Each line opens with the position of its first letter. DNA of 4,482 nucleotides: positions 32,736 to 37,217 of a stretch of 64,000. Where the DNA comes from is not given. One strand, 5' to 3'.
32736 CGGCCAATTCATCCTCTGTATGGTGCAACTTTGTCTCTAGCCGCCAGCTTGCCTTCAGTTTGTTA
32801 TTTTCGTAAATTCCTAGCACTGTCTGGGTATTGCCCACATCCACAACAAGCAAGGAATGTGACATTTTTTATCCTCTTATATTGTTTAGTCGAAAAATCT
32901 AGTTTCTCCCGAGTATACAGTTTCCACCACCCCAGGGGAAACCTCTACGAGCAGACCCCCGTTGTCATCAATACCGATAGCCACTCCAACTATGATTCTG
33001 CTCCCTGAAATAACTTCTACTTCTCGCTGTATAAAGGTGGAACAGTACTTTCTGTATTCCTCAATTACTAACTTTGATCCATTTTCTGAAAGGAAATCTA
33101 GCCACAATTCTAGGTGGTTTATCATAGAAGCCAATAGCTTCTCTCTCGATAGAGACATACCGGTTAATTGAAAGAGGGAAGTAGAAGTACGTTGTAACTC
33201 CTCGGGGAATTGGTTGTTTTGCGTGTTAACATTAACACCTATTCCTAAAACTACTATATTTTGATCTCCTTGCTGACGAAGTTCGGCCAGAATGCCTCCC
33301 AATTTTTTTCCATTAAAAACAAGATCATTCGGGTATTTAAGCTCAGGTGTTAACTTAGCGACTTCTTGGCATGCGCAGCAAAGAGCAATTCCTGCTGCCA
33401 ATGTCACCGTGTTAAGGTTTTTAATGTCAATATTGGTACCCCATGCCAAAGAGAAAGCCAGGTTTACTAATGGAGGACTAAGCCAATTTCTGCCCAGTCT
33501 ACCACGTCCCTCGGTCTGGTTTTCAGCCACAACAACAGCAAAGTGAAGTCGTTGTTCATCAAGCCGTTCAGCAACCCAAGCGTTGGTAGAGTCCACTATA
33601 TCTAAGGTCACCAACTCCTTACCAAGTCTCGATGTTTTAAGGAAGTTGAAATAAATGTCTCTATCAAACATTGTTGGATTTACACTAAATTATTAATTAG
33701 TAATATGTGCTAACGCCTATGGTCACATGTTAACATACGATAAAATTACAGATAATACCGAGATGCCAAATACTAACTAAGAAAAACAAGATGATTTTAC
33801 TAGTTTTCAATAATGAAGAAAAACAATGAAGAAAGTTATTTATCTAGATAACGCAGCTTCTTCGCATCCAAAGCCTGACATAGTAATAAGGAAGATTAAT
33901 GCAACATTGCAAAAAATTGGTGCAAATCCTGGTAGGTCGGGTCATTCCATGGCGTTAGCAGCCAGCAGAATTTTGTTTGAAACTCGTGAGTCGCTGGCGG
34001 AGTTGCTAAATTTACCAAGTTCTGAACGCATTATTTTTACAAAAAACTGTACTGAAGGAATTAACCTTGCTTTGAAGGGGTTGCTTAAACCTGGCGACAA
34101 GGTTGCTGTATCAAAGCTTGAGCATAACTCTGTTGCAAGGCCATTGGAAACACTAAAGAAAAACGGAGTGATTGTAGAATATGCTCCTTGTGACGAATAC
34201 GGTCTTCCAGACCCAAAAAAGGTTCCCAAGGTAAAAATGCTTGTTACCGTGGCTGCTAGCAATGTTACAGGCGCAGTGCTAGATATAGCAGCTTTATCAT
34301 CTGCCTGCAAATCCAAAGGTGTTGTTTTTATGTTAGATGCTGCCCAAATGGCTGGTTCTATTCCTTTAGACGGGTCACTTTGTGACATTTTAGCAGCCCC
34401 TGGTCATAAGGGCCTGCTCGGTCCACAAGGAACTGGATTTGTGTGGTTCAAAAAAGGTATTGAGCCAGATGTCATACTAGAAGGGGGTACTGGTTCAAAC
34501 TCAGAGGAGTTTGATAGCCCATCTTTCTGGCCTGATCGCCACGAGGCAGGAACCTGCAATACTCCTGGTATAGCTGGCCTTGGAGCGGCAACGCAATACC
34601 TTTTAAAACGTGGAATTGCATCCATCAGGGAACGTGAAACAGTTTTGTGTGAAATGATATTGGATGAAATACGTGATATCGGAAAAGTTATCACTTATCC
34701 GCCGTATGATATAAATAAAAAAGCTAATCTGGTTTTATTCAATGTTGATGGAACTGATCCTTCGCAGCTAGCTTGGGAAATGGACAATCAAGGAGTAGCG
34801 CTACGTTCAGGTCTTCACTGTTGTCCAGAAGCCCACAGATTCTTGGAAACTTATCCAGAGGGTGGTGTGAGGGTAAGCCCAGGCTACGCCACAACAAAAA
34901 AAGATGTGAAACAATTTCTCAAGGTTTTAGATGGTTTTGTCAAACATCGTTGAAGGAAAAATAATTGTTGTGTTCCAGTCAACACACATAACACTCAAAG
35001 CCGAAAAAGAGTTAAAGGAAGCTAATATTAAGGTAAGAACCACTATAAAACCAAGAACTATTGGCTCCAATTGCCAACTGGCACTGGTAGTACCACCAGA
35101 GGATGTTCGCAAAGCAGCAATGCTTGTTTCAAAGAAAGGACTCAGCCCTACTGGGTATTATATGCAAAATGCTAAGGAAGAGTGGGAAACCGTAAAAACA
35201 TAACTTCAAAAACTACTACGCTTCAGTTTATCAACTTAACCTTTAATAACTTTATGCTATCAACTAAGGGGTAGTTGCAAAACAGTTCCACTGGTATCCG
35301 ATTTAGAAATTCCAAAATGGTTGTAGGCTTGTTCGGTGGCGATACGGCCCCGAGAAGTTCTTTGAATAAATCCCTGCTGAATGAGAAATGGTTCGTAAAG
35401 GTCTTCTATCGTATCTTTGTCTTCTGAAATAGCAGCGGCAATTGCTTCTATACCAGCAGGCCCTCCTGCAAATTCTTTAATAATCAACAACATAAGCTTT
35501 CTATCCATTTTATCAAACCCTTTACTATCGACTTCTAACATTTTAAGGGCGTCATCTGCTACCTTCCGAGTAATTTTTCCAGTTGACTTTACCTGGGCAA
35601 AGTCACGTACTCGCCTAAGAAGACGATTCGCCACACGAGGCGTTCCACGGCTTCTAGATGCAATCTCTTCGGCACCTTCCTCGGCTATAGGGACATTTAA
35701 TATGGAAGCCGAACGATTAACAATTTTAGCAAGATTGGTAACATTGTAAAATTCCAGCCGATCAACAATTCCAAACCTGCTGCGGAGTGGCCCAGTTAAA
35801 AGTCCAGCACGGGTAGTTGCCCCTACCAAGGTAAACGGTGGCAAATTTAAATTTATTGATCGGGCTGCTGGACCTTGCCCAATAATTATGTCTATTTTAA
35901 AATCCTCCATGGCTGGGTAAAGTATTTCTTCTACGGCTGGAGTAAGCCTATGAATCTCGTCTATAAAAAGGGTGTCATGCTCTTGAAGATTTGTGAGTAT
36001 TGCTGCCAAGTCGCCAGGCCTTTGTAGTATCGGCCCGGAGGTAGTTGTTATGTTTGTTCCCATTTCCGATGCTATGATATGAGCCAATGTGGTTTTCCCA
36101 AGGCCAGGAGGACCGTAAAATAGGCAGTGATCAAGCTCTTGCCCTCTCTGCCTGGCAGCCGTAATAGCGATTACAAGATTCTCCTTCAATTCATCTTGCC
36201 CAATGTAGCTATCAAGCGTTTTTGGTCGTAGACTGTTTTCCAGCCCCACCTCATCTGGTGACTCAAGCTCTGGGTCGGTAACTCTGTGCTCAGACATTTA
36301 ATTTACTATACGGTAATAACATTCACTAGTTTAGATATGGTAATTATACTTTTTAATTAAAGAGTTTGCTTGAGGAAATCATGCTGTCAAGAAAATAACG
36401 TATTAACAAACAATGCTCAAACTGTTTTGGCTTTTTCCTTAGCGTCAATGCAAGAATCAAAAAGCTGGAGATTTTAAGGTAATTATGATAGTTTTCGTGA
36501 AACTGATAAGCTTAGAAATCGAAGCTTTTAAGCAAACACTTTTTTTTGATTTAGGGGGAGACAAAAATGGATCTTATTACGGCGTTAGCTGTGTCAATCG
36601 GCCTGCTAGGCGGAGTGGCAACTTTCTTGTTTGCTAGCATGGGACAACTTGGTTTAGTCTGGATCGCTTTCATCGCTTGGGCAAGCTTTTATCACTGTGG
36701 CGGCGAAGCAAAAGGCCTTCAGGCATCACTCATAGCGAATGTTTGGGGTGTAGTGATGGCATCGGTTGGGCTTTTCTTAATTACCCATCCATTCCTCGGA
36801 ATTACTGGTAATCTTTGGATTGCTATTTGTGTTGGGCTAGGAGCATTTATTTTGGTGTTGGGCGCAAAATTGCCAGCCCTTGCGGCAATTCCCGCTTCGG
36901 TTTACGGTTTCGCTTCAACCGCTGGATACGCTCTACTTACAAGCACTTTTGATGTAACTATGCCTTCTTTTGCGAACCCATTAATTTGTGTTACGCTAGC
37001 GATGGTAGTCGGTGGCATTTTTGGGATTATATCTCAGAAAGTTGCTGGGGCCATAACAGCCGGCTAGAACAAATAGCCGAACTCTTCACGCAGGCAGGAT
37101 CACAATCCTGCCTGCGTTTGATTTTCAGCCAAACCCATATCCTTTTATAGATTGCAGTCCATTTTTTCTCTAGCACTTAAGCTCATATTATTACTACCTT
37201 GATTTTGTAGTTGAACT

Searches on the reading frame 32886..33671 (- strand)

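Call 38: search_protein_families(library=pfam, proteins=[window:32886-33671:-], max_evalue=0.0001)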
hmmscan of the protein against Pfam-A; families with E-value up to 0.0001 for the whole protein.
window:32886-33671:- (261 aa): 3 families
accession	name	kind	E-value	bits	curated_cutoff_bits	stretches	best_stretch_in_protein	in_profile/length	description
PF03099.24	BPL_LplA_LipB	-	3e-16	60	21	1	27-147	6-133/133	Biotin/lipoate A/B protein ligase family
PF02237.23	BPL_C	-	2.4e-08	34.2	21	1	216-256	4-44/48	Biotin protein ligase C terminal domain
PF16917.10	BPL_LplA_LipB_2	-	2.8e-06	27.4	27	1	91-207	62-182/183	Biotin/lipoate A/B protein ligase family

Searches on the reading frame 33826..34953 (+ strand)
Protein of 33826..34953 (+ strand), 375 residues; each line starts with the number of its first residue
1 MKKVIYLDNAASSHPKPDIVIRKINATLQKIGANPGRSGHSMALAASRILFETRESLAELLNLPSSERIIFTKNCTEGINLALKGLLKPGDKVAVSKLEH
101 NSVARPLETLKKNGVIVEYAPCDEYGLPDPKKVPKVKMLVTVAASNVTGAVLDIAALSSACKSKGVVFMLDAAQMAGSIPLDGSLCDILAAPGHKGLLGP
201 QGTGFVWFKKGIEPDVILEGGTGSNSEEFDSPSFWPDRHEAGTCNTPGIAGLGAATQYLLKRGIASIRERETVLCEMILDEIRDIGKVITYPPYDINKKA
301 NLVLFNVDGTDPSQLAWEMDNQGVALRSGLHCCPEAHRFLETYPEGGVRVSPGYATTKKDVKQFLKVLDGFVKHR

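Call 38: search_protein_families(library=pfam, proteins=[window:33826-34953:+], max_evalue=0.0001)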
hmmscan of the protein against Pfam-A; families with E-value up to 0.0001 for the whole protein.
window:33826-34953:+ (375 aa): 4 families
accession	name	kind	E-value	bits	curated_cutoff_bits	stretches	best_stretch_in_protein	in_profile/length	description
PF00266.25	Aminotran_5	-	7.8e-75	252.6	21.5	1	5-364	1-371/371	Aminotransferase class-V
PF01053.26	Cys_Met_Meta_PP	-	1.9e-06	27.2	27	1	46-178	46-180/381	Cys/Met metabolism PLP-dependent enzyme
PF00155.27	Aminotran_1_2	-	2e-06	27.7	19.7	1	47-173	41-187/361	Aminotransferase class I and II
PF01041.23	DegT_DnrJ_EryC1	-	9.5e-06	25.5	19.8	1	67-178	40-152/360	DegT/DnrJ/EryC1/StrS aminotransferase family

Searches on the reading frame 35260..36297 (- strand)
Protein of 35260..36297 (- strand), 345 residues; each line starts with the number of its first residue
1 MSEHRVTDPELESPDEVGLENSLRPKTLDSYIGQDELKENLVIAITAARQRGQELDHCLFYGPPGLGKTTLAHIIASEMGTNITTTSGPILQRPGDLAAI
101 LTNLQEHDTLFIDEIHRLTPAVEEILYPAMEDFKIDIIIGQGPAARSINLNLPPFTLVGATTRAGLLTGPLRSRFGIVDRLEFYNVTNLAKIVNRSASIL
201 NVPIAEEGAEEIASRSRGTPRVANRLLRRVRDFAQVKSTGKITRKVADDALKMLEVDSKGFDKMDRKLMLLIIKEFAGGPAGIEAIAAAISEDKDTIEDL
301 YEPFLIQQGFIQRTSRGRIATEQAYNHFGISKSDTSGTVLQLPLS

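Call 38: search_protein_families(library=pfam, proteins=[window:35260-36297:-], max_evalue=0.0001)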
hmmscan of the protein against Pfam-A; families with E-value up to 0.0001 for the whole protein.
window:35260-36297:- (345 aa): 5 families
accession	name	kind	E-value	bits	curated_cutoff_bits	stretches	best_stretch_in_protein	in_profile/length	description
PF05496.18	RuvB_N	-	3.7e-79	264.5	27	1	23-181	1-159/159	Holliday junction DNA helicase RuvB P-loop domain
PF17864.7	AAA_lid_4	-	2e-34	117.6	27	1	184-257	1-74/74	RuvB AAA lid domain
PF05491.19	RuvB_C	-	2.1e-26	92.1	24.7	1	259-328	2-71/72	RuvB C-terminal winged helix domain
PF00004.35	AAA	-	2.2e-20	73.9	21.2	1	58-178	1-126/131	ATPase family associated with various cellular activities (AAA)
PF07728.20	AAA_5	-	2.6e-07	31.2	22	1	58-175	2-139/139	AAA domain (dynein-related subfamily)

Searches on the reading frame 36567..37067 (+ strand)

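Call 38: search_protein_families(library=pfam, proteins=[window:36567-37067:+], max_evalue=0.0001)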
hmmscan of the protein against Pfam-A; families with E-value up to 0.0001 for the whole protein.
window:36567-37067:+ (166 aa): 1 family
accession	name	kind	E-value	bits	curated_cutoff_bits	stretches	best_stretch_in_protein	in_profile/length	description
PF06496.16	DUF1097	-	4.7e-26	92.1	24.6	1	8-160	1-141/142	Protein of unknown function (DUF1097)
